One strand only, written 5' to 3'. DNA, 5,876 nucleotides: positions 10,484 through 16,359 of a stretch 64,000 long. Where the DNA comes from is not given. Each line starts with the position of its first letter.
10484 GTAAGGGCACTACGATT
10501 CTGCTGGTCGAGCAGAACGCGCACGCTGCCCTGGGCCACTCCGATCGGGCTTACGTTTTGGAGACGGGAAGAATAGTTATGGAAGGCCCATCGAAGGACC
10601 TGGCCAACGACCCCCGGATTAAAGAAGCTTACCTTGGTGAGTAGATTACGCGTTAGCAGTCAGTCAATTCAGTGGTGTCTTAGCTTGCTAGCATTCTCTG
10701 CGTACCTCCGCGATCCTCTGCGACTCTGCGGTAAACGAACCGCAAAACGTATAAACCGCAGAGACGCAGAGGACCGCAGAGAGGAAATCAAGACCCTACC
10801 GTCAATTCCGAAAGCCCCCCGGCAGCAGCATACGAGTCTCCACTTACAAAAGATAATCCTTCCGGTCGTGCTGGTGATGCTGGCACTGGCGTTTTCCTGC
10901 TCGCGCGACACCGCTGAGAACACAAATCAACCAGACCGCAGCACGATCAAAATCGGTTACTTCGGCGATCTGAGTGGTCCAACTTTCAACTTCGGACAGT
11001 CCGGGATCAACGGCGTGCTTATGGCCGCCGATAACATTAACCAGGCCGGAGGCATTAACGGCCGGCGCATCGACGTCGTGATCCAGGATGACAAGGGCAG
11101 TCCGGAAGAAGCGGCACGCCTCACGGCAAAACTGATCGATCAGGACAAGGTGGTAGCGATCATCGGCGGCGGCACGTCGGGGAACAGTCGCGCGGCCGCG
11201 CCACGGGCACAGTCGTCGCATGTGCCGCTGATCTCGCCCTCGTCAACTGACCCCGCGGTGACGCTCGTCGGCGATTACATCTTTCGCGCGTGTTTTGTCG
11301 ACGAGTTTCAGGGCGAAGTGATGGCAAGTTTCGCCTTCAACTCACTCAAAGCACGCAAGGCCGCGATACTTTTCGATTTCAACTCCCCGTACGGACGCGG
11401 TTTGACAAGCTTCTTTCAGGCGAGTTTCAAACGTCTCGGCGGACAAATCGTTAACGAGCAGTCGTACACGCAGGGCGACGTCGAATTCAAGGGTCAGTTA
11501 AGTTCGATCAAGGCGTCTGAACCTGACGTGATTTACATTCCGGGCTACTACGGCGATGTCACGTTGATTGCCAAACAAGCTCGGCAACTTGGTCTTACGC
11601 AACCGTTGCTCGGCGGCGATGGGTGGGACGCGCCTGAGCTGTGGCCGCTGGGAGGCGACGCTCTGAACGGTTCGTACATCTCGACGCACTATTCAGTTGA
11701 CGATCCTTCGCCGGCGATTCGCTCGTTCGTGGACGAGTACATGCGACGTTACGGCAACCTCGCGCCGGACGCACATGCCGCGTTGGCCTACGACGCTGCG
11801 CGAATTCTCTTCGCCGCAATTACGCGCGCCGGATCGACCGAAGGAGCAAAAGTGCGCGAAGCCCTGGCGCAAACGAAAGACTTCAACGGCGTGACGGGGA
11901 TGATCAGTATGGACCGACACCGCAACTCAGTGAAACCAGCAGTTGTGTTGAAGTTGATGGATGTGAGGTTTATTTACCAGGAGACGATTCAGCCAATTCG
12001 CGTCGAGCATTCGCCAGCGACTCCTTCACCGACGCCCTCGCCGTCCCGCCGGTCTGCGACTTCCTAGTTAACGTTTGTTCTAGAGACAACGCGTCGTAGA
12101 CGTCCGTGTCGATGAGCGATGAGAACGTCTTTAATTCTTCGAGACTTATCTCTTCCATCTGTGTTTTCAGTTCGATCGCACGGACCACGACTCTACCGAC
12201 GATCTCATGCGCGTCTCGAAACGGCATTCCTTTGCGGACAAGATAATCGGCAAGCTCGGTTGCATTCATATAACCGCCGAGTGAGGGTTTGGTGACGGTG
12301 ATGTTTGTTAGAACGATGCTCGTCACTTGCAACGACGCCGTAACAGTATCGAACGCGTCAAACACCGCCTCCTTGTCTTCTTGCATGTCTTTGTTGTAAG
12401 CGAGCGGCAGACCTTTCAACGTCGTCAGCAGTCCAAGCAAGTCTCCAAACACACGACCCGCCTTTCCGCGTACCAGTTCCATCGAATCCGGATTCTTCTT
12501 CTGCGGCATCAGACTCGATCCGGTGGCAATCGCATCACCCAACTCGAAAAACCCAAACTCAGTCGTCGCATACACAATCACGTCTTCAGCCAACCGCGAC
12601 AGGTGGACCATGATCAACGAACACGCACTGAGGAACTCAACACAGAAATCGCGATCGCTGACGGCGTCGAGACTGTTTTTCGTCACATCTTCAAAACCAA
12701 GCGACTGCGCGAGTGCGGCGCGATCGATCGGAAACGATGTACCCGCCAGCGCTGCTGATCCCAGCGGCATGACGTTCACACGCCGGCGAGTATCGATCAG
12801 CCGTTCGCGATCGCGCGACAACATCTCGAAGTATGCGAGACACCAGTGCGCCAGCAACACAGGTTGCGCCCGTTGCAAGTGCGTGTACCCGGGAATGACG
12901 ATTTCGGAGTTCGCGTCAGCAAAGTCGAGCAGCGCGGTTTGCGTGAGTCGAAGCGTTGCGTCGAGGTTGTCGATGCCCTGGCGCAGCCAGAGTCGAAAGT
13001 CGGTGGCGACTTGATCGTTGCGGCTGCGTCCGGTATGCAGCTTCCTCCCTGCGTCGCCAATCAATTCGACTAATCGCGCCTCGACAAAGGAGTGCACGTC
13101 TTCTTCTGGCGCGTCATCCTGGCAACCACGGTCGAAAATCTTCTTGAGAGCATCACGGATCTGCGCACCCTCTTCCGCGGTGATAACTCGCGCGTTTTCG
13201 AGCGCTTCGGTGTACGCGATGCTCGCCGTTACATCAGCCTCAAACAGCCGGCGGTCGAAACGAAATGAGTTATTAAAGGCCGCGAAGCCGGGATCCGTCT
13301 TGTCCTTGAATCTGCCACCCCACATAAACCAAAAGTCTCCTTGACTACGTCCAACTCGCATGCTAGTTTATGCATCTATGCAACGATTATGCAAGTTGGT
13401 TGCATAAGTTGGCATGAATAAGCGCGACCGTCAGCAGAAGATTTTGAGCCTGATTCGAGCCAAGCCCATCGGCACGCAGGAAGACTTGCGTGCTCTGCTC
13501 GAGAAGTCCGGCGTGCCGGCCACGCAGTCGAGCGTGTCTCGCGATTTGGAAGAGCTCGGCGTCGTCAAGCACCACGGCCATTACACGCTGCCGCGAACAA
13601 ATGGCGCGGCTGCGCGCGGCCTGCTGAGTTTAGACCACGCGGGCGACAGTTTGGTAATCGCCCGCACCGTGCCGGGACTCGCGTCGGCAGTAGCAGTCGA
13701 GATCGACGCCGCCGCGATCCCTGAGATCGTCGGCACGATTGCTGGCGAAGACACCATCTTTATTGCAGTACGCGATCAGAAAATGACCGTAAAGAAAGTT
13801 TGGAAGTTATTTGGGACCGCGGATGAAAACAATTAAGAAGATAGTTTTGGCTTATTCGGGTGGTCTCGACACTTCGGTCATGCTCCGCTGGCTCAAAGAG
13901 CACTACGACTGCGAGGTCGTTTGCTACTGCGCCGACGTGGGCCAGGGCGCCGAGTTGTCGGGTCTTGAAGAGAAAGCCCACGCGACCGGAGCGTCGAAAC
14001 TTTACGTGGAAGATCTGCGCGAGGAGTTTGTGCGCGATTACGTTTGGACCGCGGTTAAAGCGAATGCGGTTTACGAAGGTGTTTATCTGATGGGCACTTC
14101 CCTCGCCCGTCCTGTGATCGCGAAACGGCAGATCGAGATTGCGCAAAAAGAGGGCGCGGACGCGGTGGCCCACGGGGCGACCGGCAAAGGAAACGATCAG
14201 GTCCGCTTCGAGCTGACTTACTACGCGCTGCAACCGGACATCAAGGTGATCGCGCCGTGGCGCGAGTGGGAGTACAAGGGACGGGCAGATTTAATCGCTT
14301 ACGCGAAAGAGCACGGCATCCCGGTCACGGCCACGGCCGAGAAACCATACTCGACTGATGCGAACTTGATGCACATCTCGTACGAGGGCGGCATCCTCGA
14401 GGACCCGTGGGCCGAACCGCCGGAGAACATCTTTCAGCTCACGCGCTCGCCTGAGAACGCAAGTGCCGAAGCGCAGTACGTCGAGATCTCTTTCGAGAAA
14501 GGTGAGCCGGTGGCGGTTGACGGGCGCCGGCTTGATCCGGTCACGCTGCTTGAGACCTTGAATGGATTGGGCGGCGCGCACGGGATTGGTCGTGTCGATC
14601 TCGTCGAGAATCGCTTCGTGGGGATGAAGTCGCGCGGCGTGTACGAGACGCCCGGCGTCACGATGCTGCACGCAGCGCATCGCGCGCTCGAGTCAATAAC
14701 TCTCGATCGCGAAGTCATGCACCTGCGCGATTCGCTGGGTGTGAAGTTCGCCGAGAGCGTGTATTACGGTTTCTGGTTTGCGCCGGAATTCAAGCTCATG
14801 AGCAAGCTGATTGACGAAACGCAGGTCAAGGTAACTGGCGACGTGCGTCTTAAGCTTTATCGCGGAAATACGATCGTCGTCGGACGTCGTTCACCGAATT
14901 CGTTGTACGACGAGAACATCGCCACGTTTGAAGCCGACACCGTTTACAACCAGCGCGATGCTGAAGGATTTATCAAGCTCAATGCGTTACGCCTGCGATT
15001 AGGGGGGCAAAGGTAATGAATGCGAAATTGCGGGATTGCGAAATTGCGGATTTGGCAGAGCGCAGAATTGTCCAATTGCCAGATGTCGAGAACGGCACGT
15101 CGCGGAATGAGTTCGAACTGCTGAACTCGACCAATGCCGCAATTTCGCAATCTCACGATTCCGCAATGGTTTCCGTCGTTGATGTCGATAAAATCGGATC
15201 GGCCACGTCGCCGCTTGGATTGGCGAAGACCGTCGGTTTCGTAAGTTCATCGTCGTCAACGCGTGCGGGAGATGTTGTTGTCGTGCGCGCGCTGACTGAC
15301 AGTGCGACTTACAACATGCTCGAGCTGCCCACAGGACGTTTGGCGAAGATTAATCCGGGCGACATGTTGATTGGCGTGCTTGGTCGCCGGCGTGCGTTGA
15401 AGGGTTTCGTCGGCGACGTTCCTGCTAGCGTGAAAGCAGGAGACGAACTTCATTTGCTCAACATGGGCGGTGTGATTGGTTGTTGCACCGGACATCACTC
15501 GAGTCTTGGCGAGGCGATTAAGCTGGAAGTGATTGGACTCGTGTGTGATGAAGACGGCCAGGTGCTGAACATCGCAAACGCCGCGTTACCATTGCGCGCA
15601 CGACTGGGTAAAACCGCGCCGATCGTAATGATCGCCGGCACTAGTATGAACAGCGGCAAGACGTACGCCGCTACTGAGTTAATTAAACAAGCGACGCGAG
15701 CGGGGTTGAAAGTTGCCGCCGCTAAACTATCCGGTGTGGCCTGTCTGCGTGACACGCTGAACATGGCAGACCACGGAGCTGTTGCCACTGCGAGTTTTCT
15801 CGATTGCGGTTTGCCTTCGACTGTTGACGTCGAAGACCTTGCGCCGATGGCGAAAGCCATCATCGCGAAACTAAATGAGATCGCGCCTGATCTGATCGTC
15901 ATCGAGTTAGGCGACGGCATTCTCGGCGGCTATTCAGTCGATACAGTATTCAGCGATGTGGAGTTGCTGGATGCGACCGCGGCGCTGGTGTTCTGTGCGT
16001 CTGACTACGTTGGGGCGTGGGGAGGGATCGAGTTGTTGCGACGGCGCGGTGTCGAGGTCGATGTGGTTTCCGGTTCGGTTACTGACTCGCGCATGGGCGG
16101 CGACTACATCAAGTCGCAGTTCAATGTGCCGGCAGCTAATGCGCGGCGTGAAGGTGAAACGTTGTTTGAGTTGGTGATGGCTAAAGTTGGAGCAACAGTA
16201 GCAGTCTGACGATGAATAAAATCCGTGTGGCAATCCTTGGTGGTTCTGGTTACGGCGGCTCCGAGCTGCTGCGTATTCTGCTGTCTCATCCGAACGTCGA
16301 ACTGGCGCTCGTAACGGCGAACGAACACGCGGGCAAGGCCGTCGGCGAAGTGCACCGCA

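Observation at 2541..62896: Family of at least 13 intergenic hairpin elements whose arms are tandem copies of 7-9-nt words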

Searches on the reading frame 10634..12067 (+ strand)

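Call 17: search_protein_families(library=pfam, proteins=[window:10634-12067:+])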
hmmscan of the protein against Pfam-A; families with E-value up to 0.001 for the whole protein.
window:10634-12067:+ (477 aa): 3 families
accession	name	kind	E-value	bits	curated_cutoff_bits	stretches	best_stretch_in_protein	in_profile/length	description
PF13458.12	Peripla_BP_6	-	1.6e-77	262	31.7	1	104-432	1-328/343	Periplasmic binding protein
PF01094.35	ANF_receptor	-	1.7e-27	96.9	25.4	1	128-437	6-345/353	Receptor family ligand binding region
PF13433.12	Peripla_BP_5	-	5e-24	85.5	27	1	105-432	1-326/363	Periplasmic binding protein domain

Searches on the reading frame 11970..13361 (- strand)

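Call 69: search_protein_families(library=pfam, proteins=[window:11970-13361:-], max_evalue=0.00001)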
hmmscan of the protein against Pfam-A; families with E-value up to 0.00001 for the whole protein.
window:11970-13361:- (463 aa): 2 families
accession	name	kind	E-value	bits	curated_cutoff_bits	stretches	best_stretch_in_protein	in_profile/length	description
PF00206.25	Lyase_1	-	3.1e-84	283.5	27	1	16-306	1-312/312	Lyase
PF14698.11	ASL_C2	-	1.7e-28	99.3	27.3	1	364-430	1-67/69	Argininosuccinate lyase C-terminal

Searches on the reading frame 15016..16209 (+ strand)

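Call 17: search_protein_families(library=pfam, proteins=[window:15016-16209:+])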
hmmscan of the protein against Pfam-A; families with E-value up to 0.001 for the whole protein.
window:15016-16209:+ (397 aa): 1 family
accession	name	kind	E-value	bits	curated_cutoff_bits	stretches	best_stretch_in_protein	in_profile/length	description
PF07755.17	DUF1611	-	0.00016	21.6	25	1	199-235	10-46/201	Domain of unknown function (DUF1611_C) P-loop domain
